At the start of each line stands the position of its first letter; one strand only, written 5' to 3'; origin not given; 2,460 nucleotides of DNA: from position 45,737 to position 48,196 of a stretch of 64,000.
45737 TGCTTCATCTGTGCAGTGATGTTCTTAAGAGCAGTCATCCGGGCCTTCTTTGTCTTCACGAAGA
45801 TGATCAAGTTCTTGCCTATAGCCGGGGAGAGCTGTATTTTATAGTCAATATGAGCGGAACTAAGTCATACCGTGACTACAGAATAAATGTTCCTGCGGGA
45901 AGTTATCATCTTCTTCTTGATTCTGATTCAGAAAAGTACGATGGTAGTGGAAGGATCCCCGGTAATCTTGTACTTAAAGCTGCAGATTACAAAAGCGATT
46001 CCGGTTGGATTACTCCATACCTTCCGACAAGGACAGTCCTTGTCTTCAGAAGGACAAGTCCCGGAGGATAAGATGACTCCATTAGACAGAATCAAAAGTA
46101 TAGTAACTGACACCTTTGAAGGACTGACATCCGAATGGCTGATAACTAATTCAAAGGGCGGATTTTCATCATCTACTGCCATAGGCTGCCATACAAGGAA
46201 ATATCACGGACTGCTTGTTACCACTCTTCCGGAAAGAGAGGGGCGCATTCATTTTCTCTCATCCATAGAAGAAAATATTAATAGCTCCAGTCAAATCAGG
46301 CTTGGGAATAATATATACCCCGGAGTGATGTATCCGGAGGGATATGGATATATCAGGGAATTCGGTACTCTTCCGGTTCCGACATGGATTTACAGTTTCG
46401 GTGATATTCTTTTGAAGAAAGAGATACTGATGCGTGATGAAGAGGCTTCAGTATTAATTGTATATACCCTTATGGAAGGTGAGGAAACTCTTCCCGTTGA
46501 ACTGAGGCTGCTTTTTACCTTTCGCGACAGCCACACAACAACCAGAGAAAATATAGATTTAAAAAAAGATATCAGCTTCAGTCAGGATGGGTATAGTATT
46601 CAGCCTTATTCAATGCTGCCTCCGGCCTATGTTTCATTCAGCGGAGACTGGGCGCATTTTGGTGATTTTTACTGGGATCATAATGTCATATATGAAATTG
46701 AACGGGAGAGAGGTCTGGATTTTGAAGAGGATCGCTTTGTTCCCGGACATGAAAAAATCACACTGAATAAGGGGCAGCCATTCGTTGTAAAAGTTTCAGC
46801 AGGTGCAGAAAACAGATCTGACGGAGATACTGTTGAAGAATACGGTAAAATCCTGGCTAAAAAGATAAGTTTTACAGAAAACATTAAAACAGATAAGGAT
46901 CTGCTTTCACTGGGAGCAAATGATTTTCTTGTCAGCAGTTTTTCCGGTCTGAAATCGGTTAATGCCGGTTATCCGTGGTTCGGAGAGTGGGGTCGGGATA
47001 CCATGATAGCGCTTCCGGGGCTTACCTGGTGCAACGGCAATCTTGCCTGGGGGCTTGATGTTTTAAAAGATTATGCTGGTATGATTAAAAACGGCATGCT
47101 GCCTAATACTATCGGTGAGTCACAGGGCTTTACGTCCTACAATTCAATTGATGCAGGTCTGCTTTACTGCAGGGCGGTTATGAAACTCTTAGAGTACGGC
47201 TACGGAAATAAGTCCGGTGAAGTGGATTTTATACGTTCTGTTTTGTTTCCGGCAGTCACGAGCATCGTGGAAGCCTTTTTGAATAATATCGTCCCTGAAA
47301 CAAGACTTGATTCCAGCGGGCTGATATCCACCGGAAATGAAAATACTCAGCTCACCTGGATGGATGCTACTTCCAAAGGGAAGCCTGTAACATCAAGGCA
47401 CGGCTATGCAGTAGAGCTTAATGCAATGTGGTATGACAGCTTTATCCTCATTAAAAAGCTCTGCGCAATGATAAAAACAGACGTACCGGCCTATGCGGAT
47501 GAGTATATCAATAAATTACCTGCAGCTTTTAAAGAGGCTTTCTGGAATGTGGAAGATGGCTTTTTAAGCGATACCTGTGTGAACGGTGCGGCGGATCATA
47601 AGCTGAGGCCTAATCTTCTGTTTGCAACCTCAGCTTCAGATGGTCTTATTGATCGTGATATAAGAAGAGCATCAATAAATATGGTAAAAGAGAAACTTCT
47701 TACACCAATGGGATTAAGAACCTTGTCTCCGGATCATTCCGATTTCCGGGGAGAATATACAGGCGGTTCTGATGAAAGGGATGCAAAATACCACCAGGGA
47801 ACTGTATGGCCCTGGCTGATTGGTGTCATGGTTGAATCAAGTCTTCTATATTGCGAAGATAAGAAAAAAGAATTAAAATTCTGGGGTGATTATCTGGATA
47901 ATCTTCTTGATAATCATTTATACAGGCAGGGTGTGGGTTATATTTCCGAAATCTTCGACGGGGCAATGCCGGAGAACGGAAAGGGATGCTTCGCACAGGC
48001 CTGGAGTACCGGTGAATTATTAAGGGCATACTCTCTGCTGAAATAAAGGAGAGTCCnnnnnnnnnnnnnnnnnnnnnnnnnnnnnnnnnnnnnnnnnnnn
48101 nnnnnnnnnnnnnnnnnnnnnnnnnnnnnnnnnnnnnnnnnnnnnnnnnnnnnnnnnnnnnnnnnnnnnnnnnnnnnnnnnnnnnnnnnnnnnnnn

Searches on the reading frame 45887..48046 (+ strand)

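Call 76: search_protein_families(library=pfam, proteins=[window:45887-48046:+], max_evalue=0.001)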
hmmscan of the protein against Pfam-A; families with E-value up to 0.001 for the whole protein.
window:45887-48046:+ (719 aa): 3 families
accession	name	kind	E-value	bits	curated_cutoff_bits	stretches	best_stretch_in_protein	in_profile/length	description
PF06202.20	GDE_C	-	3.9e-92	309.4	21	1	347-713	6-367/367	Amylo-alpha-1,6-glucosidase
PF12439.13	GDE_N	-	4.2e-61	206.7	27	1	83-298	2-217/219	Glycogen debranching enzyme N terminal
PF22422.2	MGH1-like_GH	-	0.00023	21.3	27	1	503-691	167-341/356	Mannosylglycerate hydrolase MGH1-like glycoside hydrolase domain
